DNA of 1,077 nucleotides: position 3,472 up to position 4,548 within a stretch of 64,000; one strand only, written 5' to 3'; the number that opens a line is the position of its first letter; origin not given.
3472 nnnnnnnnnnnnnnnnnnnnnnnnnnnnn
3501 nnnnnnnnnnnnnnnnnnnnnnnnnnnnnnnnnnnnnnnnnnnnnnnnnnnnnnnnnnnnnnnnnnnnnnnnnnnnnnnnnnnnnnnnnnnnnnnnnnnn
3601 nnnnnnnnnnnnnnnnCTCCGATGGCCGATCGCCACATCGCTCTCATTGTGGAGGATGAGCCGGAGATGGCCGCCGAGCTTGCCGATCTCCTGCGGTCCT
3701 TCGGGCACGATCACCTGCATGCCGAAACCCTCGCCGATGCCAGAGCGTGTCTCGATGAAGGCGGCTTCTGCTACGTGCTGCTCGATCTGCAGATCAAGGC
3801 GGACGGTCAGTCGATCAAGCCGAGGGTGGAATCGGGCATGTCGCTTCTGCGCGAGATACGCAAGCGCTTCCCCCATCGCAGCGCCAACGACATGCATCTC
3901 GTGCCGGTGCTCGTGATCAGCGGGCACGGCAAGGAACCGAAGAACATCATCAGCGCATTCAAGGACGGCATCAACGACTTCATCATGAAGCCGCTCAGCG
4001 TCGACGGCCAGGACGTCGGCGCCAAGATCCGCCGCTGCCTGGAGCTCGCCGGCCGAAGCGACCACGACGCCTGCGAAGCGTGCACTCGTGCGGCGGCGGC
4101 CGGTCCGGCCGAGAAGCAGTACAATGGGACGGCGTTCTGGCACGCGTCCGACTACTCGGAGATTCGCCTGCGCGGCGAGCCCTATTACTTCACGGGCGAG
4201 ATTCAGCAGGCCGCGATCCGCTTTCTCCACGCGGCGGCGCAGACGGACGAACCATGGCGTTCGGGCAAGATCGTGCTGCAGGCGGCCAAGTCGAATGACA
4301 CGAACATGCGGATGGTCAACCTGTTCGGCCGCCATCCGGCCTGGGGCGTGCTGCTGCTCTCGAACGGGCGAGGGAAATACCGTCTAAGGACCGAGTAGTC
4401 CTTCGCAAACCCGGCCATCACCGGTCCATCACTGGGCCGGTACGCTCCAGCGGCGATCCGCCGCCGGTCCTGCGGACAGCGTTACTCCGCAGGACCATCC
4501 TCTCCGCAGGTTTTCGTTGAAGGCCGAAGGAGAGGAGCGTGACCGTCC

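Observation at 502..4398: Three-gene operon: SMC-like ABC ATPase, HEAT-repeat HWE kinase and a response regulator with unknown output, next to the prophage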

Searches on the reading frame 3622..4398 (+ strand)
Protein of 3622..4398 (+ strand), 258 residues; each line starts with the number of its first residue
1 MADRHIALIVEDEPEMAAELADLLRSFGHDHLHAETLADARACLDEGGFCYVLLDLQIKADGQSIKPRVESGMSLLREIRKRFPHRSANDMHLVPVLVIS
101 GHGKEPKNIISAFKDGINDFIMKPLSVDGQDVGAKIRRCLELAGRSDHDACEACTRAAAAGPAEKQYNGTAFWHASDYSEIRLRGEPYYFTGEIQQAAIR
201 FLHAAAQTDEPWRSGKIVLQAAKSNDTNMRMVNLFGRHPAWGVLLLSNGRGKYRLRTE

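Call 3: search_protein_families(library=pfam, proteins=[window:3622-4398:+], max_evalue=0.1)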
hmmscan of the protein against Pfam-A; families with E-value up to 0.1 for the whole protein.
window:3622-4398:+ (258 aa): 1 family
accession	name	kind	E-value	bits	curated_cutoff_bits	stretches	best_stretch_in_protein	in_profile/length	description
PF00072.30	Response_reg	-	4.2e-11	43.4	30.2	1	8-127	2-103/111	Response regulator receiver domain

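Call 4: search_protein_families(library=padloc, proteins=[window:3622-4398:+], max_evalue=0.1)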
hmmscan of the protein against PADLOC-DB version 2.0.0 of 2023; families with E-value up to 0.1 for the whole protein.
window:3622-4398:+ (258 aa): 2 families
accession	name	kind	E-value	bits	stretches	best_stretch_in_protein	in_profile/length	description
PDLC00405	SduA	-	0.00042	17.9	1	7-86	9-88/323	DUF4263 domain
PDLC04726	PDC-M60C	-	0.03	11.2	1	8-82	4-80/407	-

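Call 5: search_protein_families(library=ncbifam, proteins=[window:3622-4398:+], max_evalue=0.1)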
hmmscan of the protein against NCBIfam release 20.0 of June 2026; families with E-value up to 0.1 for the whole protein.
window:3622-4398:+ (258 aa): 31 families (the best 25 are shown)
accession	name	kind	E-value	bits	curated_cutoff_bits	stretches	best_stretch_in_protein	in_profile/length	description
TIGR02154.1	PhoB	equivalog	6.9e-08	32.1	296.2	1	7-139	5-119/226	phosphate regulon transcriptional regulator PhoB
NF051870.1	NAssimRespRegNtrX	equivalog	8.9e-08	31.4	600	1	8-128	5-109/452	nitrogen assimilation response regulator NtrX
NF006900.1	PRK09390.1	equivalog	2.9e-06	26.9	255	1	1-147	1-127/203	response regulator FixJ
TIGR02956.1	TMAO_torS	equivalog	6.8e-06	24.4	676.5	1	8-145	705-825/967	TMAO reductase system sensor histidine kinase/response regulator TorS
NF006623.1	PRK09191.1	subfamily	2.6e-05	24.1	240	1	8-64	141-198/258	PhyR family response regulator anti-anti-sigma factor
NF007901.0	PRK10610.1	equivalog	3.6e-05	23.9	189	1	1-127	1-113/129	chemotaxis response regulator CheY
NF047793.1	ResRegPgtA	equivalog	9.8e-05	21.3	650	1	8-126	9-109/414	two-component system response regulator PgtA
NF007982.1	PRK10710.1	equivalog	0.00028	20.5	380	1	5-147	8-129/235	envelope stress response regulator BaeR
NF041733.1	resp_reg_CseB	equivalog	0.00036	20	350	1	72-150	59-125/228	two-component system response regulator CseB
NF011695.0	PRK15115.1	equivalog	0.00037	19.4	763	1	7-141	9-123/445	two-component system response regulator GlrR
NF041866.1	EpsW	equivalog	0.00091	18.8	200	1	3-128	4-115/131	exopolysaccharide biosynthesis response regulator EpsW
NF007928.2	PRK10643.1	equivalog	0.0015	18.2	330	1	8-139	4-115/216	two-component system response regulator PmrA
NF053854.1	RespRegPhoBBctds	equivalog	0.0016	17.8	270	1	8-142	2-117/225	two-component system response regulator PhoB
NF047654.1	DiguCycDgcRLepto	equivalog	0.0019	17.1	500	1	7-125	5-107/295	diguanylate cyclase DgcR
NF033791.1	ActR_PrrA_rreg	equivalog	0.003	17.6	250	1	7-132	4-109/173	ActR/PrrA/RegA family redox response regulator transcription factor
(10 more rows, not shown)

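Call 7: find_encoding_contigs(protein=window:3622-4398:+, flank=10000, max_places=10)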
Protein window:3622-4398:+ (258 aa): no gene with exactly this product is on record in the collection.

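Call 8: find_homologous_proteins(query=window:3622-4398:+, max_evalue=0.001)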
Query window:3622-4398:+ (258 aa): 148 proteins with E <= 0.001 among 2624 candidates; the best 120 are listed.
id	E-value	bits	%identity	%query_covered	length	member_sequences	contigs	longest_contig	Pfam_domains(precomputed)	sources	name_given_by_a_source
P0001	3.6e-168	576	98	100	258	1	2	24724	PF00072.31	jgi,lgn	jgi:DNA-binding response OmpR family regulator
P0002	2.3e-165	566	96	100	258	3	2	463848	PF00072.31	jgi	jgi:DNA-binding response OmpR family regulator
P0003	5.3e-163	559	94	100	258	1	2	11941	PF00072.31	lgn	-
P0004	6.7e-162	555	95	100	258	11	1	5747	PF00072.31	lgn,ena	-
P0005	3.7e-153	526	90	100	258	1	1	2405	PF00072.31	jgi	-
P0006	8.1e-152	522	89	100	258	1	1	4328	PF00072.31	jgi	jgi:CheY-like chemotaxis protein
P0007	3.9e-149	513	88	100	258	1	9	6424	PF00072.31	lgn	-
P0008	7.4e-149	512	87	100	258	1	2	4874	PF00072.31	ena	-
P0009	8.4e-149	512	87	100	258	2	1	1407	PF00072.31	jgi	jgi:CheY-like chemotaxis protein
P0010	1.1e-142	492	84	100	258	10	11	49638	PF00072.31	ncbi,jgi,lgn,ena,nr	ncbi:MAG: response regulator [Pseudorhodoplanes sp.]|nr:response regulator [Pseudorhodoplanes sp.]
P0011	1.2e-142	492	84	99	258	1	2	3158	PF00072.31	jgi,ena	jgi:CheY-like chemotaxis protein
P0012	3.9e-141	487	83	100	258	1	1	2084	PF00072.31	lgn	-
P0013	5.9e-140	483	81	100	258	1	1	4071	PF00072.31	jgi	jgi:DNA-binding response OmpR family regulator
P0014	1.0e-139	482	83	100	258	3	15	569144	PF00072.31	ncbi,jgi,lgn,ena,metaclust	jgi:DNA-binding response OmpR family regulator|metaclust:\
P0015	2.8e-139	481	81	100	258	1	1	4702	PF00072.31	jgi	-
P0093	4.8e-95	336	60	100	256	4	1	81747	PF00072.31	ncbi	ncbi:MAG: response regulator [Hyphomicrobiales bacterium]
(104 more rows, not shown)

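Call 9: find_encoding_contigs(protein=P0002, flank=10000, max_places=3)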
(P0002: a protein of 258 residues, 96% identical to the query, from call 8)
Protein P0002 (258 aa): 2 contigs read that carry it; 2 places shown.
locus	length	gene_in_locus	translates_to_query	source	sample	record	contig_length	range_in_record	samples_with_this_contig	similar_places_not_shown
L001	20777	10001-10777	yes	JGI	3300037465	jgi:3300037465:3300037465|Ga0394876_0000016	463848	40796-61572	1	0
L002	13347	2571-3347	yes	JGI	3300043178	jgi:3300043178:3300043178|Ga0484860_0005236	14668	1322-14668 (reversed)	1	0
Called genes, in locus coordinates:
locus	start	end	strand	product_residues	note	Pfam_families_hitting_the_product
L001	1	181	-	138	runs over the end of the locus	PF00829:Ribosomal_L21p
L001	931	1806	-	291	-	PF00582:Usp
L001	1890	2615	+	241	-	PF07556:DUF1538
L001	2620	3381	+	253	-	PF07556:DUF1538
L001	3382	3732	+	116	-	PF00543:P-II (weak)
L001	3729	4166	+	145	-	PF00571:CBS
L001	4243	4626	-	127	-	-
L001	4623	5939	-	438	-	PF00239:Resolvase, PF07508:Recombinase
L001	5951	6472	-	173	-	PF11149:DUF2924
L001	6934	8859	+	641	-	PF02463:SMC_N (weak), PF13175:AAA_15 (faint), PF13476:AAA_23, PF13304:AAA_21 (faint)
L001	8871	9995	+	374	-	PF13646:HEAT_2 (faint), PF02518:HATPase_c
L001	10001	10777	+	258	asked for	PF00072:Response_reg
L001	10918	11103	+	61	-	PF12728:HTH_17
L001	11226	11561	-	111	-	-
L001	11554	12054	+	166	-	-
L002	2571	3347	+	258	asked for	PF00072:Response_reg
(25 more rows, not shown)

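Call 10: find_encoding_contigs(protein=P0014, flank=10000, max_places=4)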
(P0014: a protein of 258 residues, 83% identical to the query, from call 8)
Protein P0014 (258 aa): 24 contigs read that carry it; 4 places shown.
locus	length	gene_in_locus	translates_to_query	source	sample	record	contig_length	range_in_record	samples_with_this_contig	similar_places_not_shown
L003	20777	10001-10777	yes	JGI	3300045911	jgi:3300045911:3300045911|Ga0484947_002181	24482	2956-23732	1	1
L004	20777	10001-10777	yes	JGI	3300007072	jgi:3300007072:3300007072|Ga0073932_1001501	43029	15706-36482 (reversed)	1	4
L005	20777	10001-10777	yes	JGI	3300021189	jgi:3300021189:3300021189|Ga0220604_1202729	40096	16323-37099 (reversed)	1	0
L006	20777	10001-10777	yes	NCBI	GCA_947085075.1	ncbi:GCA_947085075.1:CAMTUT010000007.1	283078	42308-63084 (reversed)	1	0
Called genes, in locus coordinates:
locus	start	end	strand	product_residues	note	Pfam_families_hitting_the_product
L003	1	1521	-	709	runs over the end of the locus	PF00403:HMA (weak), PF00122:E1-E2_ATPase, PF00702:Hydrolase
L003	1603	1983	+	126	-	PF01022:HTH_5, PF12840:HTH_20, PF09339:HTH_IclR (weak)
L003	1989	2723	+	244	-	PF20344:DUF6639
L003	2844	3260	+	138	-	PF03625:DUF302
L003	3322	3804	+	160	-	-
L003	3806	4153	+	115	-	PF09851:SHOCT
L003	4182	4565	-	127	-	-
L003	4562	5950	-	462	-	PF00239:Resolvase, PF07508:Recombinase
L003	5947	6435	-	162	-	PF11149:DUF2924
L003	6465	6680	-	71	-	-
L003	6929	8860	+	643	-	PF02463:SMC_N (weak), PF13175:AAA_15 (faint), PF13476:AAA_23, PF13304:AAA_21 (faint)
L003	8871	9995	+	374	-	PF02518:HATPase_c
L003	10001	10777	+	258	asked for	PF00072:Response_reg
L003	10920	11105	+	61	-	PF12728:HTH_17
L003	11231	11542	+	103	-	-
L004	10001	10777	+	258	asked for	PF00072:Response_reg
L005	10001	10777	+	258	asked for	PF00072:Response_reg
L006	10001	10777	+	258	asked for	PF00072:Response_reg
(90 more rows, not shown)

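Call 11: find_encoding_contigs(protein=P0093, flank=10000, max_places=3)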
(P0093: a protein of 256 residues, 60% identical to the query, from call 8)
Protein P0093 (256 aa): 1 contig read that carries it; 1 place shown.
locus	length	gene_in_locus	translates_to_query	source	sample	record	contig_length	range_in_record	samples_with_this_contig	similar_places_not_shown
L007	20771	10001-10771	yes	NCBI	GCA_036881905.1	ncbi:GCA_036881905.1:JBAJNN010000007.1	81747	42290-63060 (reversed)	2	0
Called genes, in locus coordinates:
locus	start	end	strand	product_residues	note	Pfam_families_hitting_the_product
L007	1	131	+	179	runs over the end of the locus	PF02870:Methyltransf_1N, PF01035:DNA_binding_1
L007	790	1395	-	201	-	PF01471:PG_binding_1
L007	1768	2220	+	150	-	PF02657:SufE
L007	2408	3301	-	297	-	PF20057:DUF6456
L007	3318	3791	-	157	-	PF08299:Bac_DnaA_C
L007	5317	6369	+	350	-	PF01381:HTH_3, PF12844:HTH_19 (faint), PF13560:HTH_31 (weak), PF06114:Peptidase_M78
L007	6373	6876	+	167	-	PF11848:DUF3368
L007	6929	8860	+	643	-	PF02463:SMC_N (weak), PF13476:AAA_23, PF13304:AAA_21 (faint)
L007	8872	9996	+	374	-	PF13646:HEAT_2 (weak), PF02518:HATPase_c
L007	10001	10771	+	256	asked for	PF00072:Response_reg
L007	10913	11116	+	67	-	PF12728:HTH_17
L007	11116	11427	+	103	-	-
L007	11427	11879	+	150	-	-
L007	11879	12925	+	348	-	-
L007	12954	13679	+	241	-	-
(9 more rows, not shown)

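Call 14: find_related_loci(query=A1, collection=genome_contigs, flank=10000)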
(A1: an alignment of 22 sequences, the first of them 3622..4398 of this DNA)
Query A1 (258 aa) in genome_contigs; peptide patterns used: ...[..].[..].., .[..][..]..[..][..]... (x = any residue, [..] = any of these).
600 stretches matched a pattern (row limit reached: there are more); 219 encode a relative of the query (tblastn E <= 1e-3); the best 80 are kept; 80 distinct loci.
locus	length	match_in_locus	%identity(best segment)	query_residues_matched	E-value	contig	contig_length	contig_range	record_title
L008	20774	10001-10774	98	1-258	6e-174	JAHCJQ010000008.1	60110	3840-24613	MAG: Alphaproteobacteria bacterium isolate TGS_PRO4 PRO4_8, whole genome shotgun sequence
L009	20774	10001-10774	82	1-258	2e-142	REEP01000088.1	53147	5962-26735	MAG: Rhodospirillales bacterium isolate PLM2.Bin41 NODE_463_length_53147_cov_12.861, whole genome shotgun sequence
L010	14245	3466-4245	66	1-256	2e-115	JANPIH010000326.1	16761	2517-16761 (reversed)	MAG: Rhodospirillales bacterium isolate VAR_61_metabat_98 VAR_61_k141_2897317, whole genome shotgun sequence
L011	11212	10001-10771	66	1-257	8e-115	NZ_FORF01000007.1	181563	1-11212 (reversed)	Aquamicrobium aerolatum DSM 21857, whole genome shotgun sequence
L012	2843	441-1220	63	1-256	6e-118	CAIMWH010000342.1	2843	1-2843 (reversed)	MAG: uncultured Rhodospirillales bacterium isolate AlinenLipids_bin-4869 genome assembly, contig: bin-4869:342/380, whol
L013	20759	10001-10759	67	5-258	2e-113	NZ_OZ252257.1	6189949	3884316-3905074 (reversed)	MAG: Reyranella sp. isolate 8febbdbb-4aae-4c5c-8ec1-14a8609df2e4 chromosome 1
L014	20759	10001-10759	65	5-258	4e-110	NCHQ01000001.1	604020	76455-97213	MAG: Rhodospirillales bacterium 24-66-33 04302015_24_scaffold_1, whole genome shotgun sequence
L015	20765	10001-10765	59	1-257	8e-100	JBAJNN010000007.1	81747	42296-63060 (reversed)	MAG: Hyphomicrobiales bacterium isolate MAG5-Ocu2016 MAG-Ocu-5-OculinaPatagonica-C39, whole genome shotgun sequence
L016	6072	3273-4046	60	1-258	2e-99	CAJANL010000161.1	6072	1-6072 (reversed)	MAG: uncultured Rhodospirillaceae bacterium isolate Loc080925-5-5m_bin-0078 genome assembly, contig: bin-0078:161/340, w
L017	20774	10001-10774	55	1-258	3e-86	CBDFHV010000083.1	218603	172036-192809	MAG: Rhodospirillales bacterium isolate fdb9ddf0-d161-4023-a233-fb38a48c8877 genome assembly, contig: contig_83, whole g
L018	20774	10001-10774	55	1-258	2e-86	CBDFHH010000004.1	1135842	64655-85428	MAG: Alphaproteobacteria bacterium isolate ca720d0a-e3d3-44bd-b835-9e3e1a19867a genome assembly, contig: contig_4, whole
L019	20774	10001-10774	54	1-258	3e-84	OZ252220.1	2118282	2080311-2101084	MAG: Alphaproteobacteria bacterium isolate 7764d23f-edc5-4436-ada9-d5fc786cab2e genome assembly, chromosome: 1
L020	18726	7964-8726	88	4-258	2e-93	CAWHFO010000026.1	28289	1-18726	MAG: uncultured Alphaproteobacteria bacterium isolate MFD00822.bin.2.182 genome assembly, contig: contig_133587, whole g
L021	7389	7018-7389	68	1-124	4e-51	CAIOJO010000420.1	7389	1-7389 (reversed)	MAG: uncultured Telmatospirillum sp. isolate AlinenLipids_bin-4733 genome assembly, contig: bin-4733:420/568, whole geno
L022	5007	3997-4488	52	1-164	3e-50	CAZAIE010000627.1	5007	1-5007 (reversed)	MAG TPA_asm: uncultured Myxococcaceae bacterium isolate binchicken_co269_54 genome assembly, contig: NODE_17763_length_5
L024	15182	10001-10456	51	5-156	2e-43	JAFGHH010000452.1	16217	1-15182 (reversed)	MAG: Deltaproteobacteria bacterium isolate Zod_Metabat.1445 k87_9684814, whole genome shotgun sequence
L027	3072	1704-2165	47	5-158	2e-41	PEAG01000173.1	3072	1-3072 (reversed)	MAG: Magnetococcales bacterium HCHbin5 scaffold921, whole genome shotgun sequence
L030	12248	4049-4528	46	1-160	8e-43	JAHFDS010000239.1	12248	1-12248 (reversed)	MAG: Myxococcales bacterium isolate nzgw250 NODE_3495_length_12249_cov_3.096389, whole genome shotgun sequence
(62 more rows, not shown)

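Call 15: find_related_loci(query=A1, collection=viral_contigs, flank=10000)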
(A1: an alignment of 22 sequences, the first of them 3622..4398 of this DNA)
Query A1 (258 aa) in viral_contigs; peptide patterns used: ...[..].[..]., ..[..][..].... (x = any residue, [..] = any of these).
80 stretches matched a pattern; 12 encode a relative of the query (tblastn E <= 1e-3); 12 distinct loci.
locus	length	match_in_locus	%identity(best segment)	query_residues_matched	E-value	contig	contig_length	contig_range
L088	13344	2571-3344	96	1-258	5e-171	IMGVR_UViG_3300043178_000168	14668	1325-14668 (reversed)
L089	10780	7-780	84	1-258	8e-148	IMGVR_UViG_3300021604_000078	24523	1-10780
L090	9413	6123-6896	83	1-258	1e-146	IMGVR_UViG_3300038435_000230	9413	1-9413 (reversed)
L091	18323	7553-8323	76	1-258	1e-133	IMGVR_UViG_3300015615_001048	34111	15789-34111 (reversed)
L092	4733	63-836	72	1-258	8e-126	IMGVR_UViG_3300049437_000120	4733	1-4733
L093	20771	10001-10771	67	1-258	9e-116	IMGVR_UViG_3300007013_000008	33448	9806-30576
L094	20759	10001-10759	65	5-258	5e-111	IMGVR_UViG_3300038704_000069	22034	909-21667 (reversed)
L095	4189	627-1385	64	5-258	7e-110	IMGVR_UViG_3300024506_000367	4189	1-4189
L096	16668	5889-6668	61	1-258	1e-100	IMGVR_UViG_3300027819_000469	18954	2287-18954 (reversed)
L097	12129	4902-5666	59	1-257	4e-97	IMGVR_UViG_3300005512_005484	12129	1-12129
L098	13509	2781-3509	38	1-241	7e-47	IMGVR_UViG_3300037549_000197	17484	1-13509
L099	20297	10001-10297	32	8-123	3e-5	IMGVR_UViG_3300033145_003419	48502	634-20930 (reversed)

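Call 33: predict_structure(alignment_id=A1)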
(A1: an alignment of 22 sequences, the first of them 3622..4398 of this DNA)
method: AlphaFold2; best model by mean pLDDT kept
length: 258 residues; sequences in the alignment: 22
mean_pLDDT: 80.7   pTM: 0.59
mean pLDDT of the five models: 80.7, 80.6, 79.0, 76.8, 76.7
residues with pLDDT >= 90: 68; 70-90: 140; 50-70: 37; < 50: 13
segments of 3 or more residues with pLDDT < 50: 160-169
pLDDT, mean of each block of 10 residues (from residue 1): 77 89 89 89 83 85 67 87 65 82 66 84 77 87 75 58 43 88 87 92 93 92 82 85 88 90
secondary structure, 60 per line:
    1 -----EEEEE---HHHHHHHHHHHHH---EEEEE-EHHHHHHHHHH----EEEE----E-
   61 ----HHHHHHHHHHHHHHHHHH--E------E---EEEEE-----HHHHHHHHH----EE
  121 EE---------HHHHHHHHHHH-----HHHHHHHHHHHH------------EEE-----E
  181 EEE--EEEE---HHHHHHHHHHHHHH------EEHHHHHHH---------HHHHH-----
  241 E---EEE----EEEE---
elements in order: E6-10 H14-26 E30-34 H37-46 E51-54 H65-82 E96-100 H106-114 E119-122 H132-142 H148-159 E172-174 E180-183 E186-189 H193-206 H215-221 H231-235 E245-247 E252-255

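Call 34: search_protein_families(library=pfam, proteins=[L024:9989-10930:+, L030:4049-5443:+, L022:3997-4905:+, L027:1680-2600:+, L024:11071-12078:+], max_evalue=0.01)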
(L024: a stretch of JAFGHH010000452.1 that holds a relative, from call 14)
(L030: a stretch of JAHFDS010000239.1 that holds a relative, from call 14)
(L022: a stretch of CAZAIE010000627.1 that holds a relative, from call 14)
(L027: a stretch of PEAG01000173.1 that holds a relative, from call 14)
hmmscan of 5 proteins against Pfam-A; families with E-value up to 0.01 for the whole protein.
L024:9989-10930:+ (313 aa): 1 family
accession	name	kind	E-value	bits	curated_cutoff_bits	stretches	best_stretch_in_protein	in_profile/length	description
PF00072.30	Response_reg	-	2.2e-11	44.3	30.2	1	8-126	2-102/111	Response regulator receiver domain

L030:4049-5443:+ (464 aa): 1 family
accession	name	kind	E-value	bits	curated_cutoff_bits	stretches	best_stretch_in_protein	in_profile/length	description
PF00072.30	Response_reg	-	1.5e-09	38.4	30.2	1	8-129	2-105/111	Response regulator receiver domain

L022:3997-4905:+ (302 aa): 1 family
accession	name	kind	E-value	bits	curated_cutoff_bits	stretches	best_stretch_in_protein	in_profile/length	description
PF00072.30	Response_reg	-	5.6e-12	46.3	30.2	1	8-128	2-104/111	Response regulator receiver domain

L027:1680-2600:+ (306 aa): 1 family
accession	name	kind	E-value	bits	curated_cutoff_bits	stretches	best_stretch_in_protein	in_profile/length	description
PF00072.30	Response_reg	-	4.5e-13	49.8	30.2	1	12-132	2-104/111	Response regulator receiver domain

L024:11071-12078:+ (335 aa): 8 families
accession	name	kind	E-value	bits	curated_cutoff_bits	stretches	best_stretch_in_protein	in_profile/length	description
PF00158.32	Sigma54_activat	-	3e-69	232.4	20.2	1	8-174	1-167/168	Sigma-54 interaction domain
PF14532.12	Sigma54_activ_2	-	3.1e-20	73.2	25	1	9-179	1-138/138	Sigma-54 interaction domain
PF25601.1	AAA_lid_14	-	7.4e-13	48.6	27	1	180-242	1-68/87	AAA+ ATPase lid domain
PF07728.20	AAA_5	-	2.8e-06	27.8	22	1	32-150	2-123/139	AAA domain (dynein-related subfamily)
PF01078.27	Mg_chelatase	-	4.2e-05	23.5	20.3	0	88-129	94-135/207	Magnesium chelatase, subunit ChlI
PF09012.17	FeoC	-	0.00011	22.7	21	1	266-313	2-49/69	FeoC like transcriptional regulator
PF00493.29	MCM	-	0.0011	18.6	23.3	1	25-129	53-150/224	MCM P-loop domain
PF09339.16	HTH_IclR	-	0.004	17.3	22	0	270-311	10-51/52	IclR helix-turn-helix domain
